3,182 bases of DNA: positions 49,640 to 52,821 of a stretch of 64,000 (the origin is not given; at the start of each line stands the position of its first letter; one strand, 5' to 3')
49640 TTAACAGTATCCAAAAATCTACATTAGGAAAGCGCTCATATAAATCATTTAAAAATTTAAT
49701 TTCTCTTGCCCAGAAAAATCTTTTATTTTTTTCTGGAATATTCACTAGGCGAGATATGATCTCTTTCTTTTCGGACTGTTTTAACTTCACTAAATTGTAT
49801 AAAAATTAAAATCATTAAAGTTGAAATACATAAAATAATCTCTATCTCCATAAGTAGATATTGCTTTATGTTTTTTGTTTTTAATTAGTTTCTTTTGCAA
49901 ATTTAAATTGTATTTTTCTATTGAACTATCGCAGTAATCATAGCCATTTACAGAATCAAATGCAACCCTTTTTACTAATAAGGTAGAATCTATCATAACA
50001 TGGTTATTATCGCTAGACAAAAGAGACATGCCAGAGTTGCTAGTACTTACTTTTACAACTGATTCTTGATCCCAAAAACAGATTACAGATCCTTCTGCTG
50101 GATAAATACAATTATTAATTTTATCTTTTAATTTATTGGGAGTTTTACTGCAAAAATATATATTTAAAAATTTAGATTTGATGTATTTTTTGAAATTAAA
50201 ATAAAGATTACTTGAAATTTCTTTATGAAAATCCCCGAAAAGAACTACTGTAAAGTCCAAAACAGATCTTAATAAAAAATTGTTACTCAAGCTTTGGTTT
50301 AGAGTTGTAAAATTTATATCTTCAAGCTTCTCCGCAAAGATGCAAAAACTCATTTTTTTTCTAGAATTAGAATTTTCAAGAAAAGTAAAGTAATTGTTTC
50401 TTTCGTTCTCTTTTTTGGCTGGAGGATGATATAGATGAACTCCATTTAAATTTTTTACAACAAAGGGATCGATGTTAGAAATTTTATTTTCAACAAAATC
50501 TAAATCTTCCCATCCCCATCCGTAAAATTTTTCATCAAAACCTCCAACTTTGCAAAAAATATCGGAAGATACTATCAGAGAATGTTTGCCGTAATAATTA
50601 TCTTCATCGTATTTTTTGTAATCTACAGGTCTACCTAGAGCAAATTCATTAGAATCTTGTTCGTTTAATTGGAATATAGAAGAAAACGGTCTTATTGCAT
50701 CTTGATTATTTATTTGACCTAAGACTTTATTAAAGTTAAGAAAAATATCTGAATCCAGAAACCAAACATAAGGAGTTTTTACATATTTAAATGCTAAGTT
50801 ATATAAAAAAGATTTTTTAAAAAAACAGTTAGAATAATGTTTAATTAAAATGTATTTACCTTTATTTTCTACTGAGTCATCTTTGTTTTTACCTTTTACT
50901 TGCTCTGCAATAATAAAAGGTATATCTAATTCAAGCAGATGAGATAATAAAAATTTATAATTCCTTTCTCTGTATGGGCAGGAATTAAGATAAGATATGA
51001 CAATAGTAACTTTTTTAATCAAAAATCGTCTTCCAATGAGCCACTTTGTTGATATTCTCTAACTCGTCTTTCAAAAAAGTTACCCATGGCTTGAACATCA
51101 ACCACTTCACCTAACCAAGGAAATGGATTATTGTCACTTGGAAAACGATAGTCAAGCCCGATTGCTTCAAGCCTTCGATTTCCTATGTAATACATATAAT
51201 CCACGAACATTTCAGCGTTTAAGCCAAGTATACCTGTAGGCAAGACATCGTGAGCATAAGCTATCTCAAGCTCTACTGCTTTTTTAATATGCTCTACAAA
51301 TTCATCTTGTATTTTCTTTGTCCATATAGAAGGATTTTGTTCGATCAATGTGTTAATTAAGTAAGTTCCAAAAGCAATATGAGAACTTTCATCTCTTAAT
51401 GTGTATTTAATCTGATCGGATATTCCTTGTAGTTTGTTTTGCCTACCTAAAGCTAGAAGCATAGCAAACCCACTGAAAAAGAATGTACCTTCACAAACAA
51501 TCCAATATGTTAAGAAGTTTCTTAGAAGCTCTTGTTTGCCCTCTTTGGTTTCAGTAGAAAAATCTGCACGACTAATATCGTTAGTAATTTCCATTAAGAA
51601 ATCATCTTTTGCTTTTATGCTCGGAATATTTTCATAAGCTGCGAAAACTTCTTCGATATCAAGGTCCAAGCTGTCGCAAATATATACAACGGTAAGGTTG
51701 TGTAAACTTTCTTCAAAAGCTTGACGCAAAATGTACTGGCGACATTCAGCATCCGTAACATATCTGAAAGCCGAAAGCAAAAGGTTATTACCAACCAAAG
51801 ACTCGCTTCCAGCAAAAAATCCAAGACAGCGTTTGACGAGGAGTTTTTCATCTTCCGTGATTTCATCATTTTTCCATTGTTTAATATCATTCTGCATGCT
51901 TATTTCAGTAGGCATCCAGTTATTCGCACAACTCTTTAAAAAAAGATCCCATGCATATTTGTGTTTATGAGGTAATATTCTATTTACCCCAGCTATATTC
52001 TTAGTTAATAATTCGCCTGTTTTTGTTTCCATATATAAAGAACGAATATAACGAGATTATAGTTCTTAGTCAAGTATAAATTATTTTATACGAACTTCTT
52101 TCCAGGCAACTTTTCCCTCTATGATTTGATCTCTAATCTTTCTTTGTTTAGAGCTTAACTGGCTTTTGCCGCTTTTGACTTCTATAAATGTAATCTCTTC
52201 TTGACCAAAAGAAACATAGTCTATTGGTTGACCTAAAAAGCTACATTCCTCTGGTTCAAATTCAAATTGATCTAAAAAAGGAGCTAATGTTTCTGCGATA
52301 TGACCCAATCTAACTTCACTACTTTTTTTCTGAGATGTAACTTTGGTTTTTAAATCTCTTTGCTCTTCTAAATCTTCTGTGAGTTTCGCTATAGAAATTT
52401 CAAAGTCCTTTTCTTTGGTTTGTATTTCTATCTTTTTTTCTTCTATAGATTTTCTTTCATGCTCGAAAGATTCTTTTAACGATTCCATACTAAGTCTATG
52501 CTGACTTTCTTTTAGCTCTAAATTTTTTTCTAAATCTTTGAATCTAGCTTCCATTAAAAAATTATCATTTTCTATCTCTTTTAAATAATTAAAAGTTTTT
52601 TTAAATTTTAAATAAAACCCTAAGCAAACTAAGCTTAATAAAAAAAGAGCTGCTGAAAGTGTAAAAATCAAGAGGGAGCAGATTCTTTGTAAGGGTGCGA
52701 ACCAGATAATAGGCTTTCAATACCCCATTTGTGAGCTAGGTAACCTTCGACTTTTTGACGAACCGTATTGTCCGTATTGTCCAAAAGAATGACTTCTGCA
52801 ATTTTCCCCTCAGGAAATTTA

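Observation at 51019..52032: Phage RNR beta subunit of class Ic type (Mn/Fe cofactor, no tyrosyl radical)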

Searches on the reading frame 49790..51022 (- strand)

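Call 9: search_protein_families(library=phrogs, proteins=[window:49790-51022:-], max_evalue=0.00001)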
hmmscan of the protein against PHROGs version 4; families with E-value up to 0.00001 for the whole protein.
window:49790-51022:- (410 aa): 0 families

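Call 31: search_protein_families(library=pfam, proteins=[window:49790-51022:-], max_evalue=0.001)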
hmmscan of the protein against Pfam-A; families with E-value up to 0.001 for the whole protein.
window:49790-51022:- (410 aa): 2 families
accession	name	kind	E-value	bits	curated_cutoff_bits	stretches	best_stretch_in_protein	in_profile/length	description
PF02709.20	Glyco_transf_7C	-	5.2e-07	29.6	23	1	138-178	14-53/78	N-terminal domain of galactosyltransferase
PF10111.15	Glyco_tranf_2_2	-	4e-06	27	27.3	1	59-178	58-197/276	Glycosyltransferase like family 2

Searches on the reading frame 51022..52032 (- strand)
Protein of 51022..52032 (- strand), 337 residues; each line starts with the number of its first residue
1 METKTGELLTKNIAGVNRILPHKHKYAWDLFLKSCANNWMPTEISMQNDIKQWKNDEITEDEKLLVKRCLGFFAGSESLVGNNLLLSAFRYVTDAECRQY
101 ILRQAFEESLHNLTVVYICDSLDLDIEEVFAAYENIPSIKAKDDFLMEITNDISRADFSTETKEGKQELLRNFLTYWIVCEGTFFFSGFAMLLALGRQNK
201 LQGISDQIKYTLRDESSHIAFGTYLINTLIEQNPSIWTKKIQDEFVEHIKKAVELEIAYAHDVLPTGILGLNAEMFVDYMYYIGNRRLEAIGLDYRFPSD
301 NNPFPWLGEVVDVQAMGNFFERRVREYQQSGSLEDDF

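Call 4: search_solved_structures(query=window:51022-52032:-, show_alignments=3)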
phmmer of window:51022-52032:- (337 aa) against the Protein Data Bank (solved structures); distinct sequences matched with E-value up to 0.001: 83 (the best 60 are shown).
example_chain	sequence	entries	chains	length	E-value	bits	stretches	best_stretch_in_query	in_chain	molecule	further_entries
1syy_A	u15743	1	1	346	5.9e-115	387.6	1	8-333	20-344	Ribonucleoside-diphosphate reductase beta chain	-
2ani_A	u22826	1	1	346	6e-115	387.5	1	8-333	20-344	Ribonucleoside-diphosphate reductase beta subunit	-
4d8f_A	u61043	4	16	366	7.2e-115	387.3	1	8-333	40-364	Ribonucleoside-diphosphate reductase subunit beta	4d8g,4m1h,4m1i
6y2n_A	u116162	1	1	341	7.9e-106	357.6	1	11-334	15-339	Ribonucleoside-diphosphate reductase subunit beta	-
7ail_A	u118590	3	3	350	1.6e-36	129.8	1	15-333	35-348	Ribonucleoside-diphosphate reductase subunit beta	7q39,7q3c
6zjk_C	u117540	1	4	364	9.6e-36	127.2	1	17-334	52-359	Ribonucleoside-diphosphate reductase subunit beta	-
7aik_A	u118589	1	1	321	3.1e-35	125.5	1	15-309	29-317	Ribonucleoside-diphosphate reductase subunit beta,Ribonucleoside-diphosphate reductase sub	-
2p1i_A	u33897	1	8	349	2.3e-33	119.4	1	20-333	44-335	Ribonucleotide reductase, small chain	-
9dws_A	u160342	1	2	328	3.1e-32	115.7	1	21-331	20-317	ribonucleoside-diphosphate reductase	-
2rcc_A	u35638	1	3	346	4.2e-31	112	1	24-329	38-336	Ribonucleoside-diphosphate reductase subunit beta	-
1smq_A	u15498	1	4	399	1.1e-29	107.2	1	19-333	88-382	Ribonucleoside-diphosphate reductase small chain 1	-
1jk0_A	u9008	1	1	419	1.4e-29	106.9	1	19-333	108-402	ribonucleoside-diphosphate reductase small chain 1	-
2o1z_A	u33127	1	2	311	4.6e-27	98.7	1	20-307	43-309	Ribonucleotide Reductase Subunit R2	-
3hf1_A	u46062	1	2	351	1.2e-26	97.3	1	19-330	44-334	Ribonucleoside-diphosphate reductase subunit M2 B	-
2uw2_A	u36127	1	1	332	3e-26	96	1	19-333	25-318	RIBONUCLEOSIDE-DIPHOSPHATE REDUCTASE M2 SUBUNIT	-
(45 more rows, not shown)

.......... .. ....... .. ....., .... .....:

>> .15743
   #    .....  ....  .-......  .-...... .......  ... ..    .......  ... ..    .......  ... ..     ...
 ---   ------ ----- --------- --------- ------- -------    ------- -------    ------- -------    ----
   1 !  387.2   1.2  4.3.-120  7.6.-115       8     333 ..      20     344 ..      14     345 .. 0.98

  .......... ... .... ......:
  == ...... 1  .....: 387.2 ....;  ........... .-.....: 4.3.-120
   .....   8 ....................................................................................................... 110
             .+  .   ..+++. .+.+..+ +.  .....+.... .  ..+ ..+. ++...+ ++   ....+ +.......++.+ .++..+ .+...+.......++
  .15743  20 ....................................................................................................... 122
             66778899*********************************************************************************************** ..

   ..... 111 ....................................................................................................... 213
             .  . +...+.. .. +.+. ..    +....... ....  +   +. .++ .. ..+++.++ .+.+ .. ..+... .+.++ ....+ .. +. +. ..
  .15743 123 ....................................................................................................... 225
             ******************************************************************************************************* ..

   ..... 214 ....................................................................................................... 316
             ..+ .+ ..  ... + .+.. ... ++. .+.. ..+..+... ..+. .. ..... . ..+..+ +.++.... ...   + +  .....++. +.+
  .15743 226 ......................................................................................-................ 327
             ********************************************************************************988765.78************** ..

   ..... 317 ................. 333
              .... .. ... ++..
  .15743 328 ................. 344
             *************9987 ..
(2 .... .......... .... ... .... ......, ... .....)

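Call 5: search_protein_families(library=pfam, proteins=[window:51022-52032:-])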
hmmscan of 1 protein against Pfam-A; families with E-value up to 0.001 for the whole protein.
window:51022-52032:- (337 aa): 1 family
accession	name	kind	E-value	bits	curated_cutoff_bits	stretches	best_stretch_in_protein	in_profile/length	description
PF00268.27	Ribonuc_red_sm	-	1.8e-76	257.6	33.6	1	19-303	4-281/281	Ribonucleotide reductase, small chain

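Call 8: search_dna_similar(query=window:51022-52032:-, collection=phages, mode=protein, max_rows=30)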
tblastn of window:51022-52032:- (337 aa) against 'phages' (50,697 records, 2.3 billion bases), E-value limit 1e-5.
Records with a match: 2889; places in all: 2891; records where one place covers at least 80% of the query: 2362.
Best place of each record, by identity: <60% 2889.
By first word of the organism name: Salmonella 442; Synechococcus 378; Escherichia 300; Vibrio 290; Bacillus 230; Klebsiella 181; Rheinheimera 115; Pseudomonas 79; Listeria 62; Cyanophage 62; and 91 more.
By host as written in the record: - 512; Rheinheimera sp. BAL341 115; Escherichia coli 108; Synechococcus 107; Klebsiella pneumoniae 67; Salmonella enterica subsp. enterica serovar Enteritidis PT1 60; Listeria monocytogenes 50; Salmonella enterica 45; and 632 more.
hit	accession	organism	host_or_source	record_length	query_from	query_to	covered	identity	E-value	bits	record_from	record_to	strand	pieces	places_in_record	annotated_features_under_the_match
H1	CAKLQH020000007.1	Acinetobacter phage MD-2021a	not known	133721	14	333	95%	45.2%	4e-97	320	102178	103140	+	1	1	nrdB: ribonucleotide-diphosphate reductase subunit beta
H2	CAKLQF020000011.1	Acinetobacter phage MD-2021a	not known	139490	14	333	95%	45.2%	4e-97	320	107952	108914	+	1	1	nrdB: ribonucleotide-diphosphate reductase subunit beta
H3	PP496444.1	Pseudomonas phage vB_PpuM-Peetri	Pseudomonas putida KT2440 and Paw85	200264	16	336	95%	43.0%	4e-89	297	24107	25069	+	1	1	ribonucleoside diphosphate reductase small subunit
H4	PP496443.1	Pseudomonas phage vB_PpuM-Lauda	Pseudomonas putida KT2440 and Paw85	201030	16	336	95%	42.7%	9e-88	293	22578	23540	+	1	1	ribonucleoside diphosphate reductase small subunit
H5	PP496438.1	Pseudomonas phage vB_PpuM-SKa-4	Pseudomonas putida KT2440 and Paw85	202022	16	336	95%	42.1%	1e-86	290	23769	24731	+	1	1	ribonucleoside diphosphate reductase small subunit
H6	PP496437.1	Pseudomonas phage vB_PpuM-Aura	Pseudomonas putida KT2440 and Paw85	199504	16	336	95%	42.1%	1e-86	290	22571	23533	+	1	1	ribonucleoside diphosphate reductase small subunit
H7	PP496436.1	Pseudomonas phage vB_PpuM-Illi-2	Pseudomonas putida KT2440 and Paw85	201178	16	336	95%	42.1%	1e-86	290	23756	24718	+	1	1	ribonucleoside diphosphate reductase small subunit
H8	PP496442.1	Pseudomonas phage vB_PpuM-Voja-6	Pseudomonas putida KT2440 and Paw85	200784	16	336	95%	42.1%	1e-86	290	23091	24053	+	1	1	ribonucleoside diphosphate reductase small subunit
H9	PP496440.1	Pseudomonas phage vB_PpuM-KoPa-5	Pseudomonas putida KT2440 and Paw85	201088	16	336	95%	42.1%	1e-86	290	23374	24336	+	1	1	ribonucleoside diphosphate reductase small subunit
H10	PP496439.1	Pseudomonas phage vB_PpuM-Amme-1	Pseudomonas putida KT2440 and Paw85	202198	16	336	95%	42.1%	1e-86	290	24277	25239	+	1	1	ribonucleoside diphosphate reductase small subunit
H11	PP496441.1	Pseudomonas phage vB_PpuM-Pori-4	Pseudomonas putida KT2440 and Paw85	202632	16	336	95%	42.1%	1e-86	290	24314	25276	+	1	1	ribonucleoside diphosphate reductase small subunit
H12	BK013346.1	Aquificae Joseph's Coat Spring virus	Aquificae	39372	29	324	88%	33.6%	1e-48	180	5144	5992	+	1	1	ribonucleotide reductase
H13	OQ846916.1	Alicyclobacillus phage KKP_3916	Alicyclobacillus acidoterrestris strain ...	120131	22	331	92%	31.1%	7e-12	143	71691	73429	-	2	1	hypothetical protein (x2) | ribonucleoside-diphosphate reductase subunit beta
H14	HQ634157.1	Vibrio phage 11895-B1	Vibrio sp. 11985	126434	7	337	98%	28.0%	7e-27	117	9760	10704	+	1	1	ribonucleoside-diphosphate reductase subunit beta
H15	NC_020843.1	Vibrio phage 11895-B1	Vibrio sp. 11985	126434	7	337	98%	28.0%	7e-27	117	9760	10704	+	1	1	ribonucleoside diphosphate reductase small subunit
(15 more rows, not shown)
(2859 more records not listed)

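Call 26: get_annotated_region(hit=H1, flank=8000)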
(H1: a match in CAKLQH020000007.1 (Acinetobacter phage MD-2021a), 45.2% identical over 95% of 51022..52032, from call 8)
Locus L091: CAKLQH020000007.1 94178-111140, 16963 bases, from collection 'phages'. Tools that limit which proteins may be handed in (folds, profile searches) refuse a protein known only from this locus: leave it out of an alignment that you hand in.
description: Acinetobacter phage MD-2021a strain 5899STDY8049191 genome assembly, contig: ERS3583567SCcontig000007, whole genome shotgun sequence.
organism: Acinetobacter phage MD-2021a (NCBI taxid 2899278)
taxonomy: Viruses; Duplodnaviria; Heunggongvirae; Uroviricota; Caudoviricetes
host: -; source: not known; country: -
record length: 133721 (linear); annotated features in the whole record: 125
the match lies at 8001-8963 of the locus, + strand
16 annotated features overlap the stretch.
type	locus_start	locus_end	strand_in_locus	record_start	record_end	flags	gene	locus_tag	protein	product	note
CDS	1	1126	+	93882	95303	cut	ydaM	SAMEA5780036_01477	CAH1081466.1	putative signal transduction protein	-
CDS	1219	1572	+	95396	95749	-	-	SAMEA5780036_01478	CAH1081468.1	Uncharacterised protein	-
CDS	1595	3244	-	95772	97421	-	rstB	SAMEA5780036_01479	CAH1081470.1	sensor histidine protein kinase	-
CDS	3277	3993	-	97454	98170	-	rstA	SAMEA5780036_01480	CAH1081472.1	DNA-binding response regulator in two-component regulatory system with RstB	-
CDS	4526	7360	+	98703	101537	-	nrdA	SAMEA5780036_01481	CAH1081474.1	ribonucleoside-diphosphate reductase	-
CDS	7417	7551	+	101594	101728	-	-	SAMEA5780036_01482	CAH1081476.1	Uncharacterised protein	-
CDS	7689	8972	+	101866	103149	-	nrdB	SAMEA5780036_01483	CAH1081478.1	ribonucleotide-diphosphate reductase subunit beta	-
CDS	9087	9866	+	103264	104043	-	hcpC_2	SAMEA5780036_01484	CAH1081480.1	Putative beta-lactamase hcpC precursor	-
CDS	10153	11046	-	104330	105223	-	yddE_3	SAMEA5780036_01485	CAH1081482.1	phenazine biosynthesis protein PhzF family protein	-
CDS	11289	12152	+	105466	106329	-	dmlR_10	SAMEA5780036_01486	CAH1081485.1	putative LysR family transcriptional regulator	-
CDS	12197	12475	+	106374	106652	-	-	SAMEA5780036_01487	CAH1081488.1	Uncharacterised protein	-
CDS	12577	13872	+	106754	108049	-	-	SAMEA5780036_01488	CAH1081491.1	Domain of uncharacterised function (DUF955)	-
CDS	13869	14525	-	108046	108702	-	-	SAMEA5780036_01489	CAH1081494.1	TetR family transcriptional regulator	-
CDS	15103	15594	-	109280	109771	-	rutF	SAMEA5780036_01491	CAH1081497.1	flavin:NADH reductase ycdH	-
CDS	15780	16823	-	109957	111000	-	metE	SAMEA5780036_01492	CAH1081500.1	5- methyltetrahydropteroyltriglutamate/homocysteine S-methyltransferase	-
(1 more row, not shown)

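Call 27: get_annotated_region(hit=H3, flank=8000)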
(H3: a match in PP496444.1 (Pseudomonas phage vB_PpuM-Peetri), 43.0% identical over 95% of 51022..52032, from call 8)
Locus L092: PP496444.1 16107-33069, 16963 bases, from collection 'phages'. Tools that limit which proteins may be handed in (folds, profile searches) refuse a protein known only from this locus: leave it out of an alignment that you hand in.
description: Pseudomonas phage vB_PpuM-Peetri, complete genome.
organism: Pseudomonas phage vB_PpuM-Peetri (NCBI taxid 3132648)
taxonomy: Viruses; Duplodnaviria; Heunggongvirae; Uroviricota; Caudoviricetes
host: Pseudomonas putida KT2440 and Paw85; source: muddy pond water; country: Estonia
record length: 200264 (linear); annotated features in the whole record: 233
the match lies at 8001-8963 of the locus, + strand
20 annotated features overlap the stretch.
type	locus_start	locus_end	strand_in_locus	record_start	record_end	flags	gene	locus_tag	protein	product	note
CDS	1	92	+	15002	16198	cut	-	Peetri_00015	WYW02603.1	hypothetical protein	-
CDS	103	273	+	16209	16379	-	-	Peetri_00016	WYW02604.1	hypothetical protein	-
CDS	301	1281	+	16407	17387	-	-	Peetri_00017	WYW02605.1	hypothetical protein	-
CDS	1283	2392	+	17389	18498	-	-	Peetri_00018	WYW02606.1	hypothetical protein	-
CDS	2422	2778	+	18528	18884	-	-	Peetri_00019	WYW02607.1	hypothetical protein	-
CDS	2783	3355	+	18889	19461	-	-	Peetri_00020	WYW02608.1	hypothetical protein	-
CDS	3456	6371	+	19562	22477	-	-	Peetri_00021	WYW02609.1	ribonucleoside-diphosphate reductase large subunit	-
CDS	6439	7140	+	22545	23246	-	-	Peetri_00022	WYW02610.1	HNH endonuclease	-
CDS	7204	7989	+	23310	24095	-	-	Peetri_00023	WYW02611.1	hypothetical protein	-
CDS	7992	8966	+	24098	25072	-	-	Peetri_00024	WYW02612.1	ribonucleoside diphosphate reductase small subunit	-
CDS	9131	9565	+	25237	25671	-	-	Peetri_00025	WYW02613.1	hypothetical protein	-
CDS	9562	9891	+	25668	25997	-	-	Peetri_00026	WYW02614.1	hypothetical protein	-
CDS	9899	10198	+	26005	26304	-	-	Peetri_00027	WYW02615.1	hypothetical protein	-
CDS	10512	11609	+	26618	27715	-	-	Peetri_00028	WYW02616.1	thymidylate synthase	-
CDS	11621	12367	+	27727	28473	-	-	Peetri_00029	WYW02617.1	hypothetical protein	-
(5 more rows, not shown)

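Call 63: get_annotated_region(hit=H12, flank=3000)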
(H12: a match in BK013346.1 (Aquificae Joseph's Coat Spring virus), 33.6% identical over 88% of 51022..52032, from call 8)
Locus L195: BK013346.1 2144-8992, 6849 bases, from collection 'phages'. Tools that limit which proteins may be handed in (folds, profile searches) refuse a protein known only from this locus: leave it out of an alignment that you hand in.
description: TPA_asm: Aquificae Joseph's Coat Spring virus strain AJCSV JC39 genomic sequence.
organism: Aquificae Joseph's Coat Spring virus (NCBI taxid 2770616)
taxonomy: Viruses
host: Aquificae; source: hot spring; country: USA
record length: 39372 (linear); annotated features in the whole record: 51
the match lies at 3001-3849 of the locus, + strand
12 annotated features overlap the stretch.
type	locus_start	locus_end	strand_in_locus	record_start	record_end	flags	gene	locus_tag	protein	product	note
CDS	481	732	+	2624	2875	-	-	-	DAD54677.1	hypothetical protein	Ga0080003_100023148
CDS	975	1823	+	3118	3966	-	-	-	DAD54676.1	site-specific DNA methylase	Ga0080003_100023147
CDS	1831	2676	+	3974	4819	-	-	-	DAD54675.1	thymidylate synthase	Ga0080003_100023146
CDS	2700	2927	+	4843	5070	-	-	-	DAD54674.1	hypothetical protein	Ga0080003_100023145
CDS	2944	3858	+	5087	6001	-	-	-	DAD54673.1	ribonucleotide reductase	Ga0080003_100023144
CDS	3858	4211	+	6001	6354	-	-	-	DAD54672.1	hypothetical protein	Ga0080003_100023143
CDS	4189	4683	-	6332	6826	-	-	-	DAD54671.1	ATPase/kinase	Ga0080003_100023142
CDS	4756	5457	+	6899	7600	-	-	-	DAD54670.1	conserved hypothetical protein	Ga0080003_100023141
CDS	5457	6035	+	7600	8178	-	-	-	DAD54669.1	conserved hypothetical protein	Ga0080003_100023140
CDS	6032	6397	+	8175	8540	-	-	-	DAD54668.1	hypothetical protein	Ga0080003_100023139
CDS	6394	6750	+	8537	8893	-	-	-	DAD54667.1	conserved hypothetical protein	Ga0080003_100023138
CDS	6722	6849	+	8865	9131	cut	-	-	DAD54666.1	conserved hypothetical protein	Ga0080003_100023137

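Call 64: get_annotated_region(hit=H13, flank=1000)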
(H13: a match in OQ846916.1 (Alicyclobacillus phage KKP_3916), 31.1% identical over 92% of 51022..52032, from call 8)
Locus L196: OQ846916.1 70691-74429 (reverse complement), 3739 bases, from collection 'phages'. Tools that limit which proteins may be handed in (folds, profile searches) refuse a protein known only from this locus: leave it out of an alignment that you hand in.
description: Alicyclobacillus phage KKP_3916, complete genome.
organism: Alicyclobacillus phage KKP_3916 (NCBI taxid 3040651)
taxonomy: Viruses; Duplodnaviria; Heunggongvirae; Uroviricota; Caudoviricetes
host: Alicyclobacillus acidoterrestris strain KKP 3133; source: orchard soil; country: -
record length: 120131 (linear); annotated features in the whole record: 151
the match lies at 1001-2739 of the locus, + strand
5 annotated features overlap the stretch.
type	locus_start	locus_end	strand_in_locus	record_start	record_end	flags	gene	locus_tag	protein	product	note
CDS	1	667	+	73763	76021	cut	-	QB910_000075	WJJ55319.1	ribonucleoside-diphosphate reductase large subunit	-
CDS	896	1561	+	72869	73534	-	-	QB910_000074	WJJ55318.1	ribonucleoside-diphosphate reductase subunit beta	-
CDS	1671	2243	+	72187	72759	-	-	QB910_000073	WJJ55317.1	hypothetical protein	-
CDS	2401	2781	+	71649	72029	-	-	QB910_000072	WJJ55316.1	hypothetical protein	-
CDS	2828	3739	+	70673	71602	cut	-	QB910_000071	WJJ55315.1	hypothetical protein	-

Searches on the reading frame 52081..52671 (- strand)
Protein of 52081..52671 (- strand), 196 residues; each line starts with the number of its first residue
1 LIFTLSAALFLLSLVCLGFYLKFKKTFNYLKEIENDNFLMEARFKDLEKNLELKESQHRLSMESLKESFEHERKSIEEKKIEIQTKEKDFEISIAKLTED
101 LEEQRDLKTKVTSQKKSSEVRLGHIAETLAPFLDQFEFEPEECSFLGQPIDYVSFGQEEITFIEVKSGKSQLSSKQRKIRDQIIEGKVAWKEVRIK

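Call 31: search_protein_families(library=pfam, proteins=[window:52081-52671:-], max_evalue=0.001)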
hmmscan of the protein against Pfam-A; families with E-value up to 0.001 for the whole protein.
window:52081-52671:- (196 aa): 1 family
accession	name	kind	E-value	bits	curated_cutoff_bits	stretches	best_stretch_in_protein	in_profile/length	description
PF10107.15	Endonuc_Holl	-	5.7e-22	78.7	23.8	1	62-194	24-158/159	Endonuclease related to archaeal Holliday junction resolvase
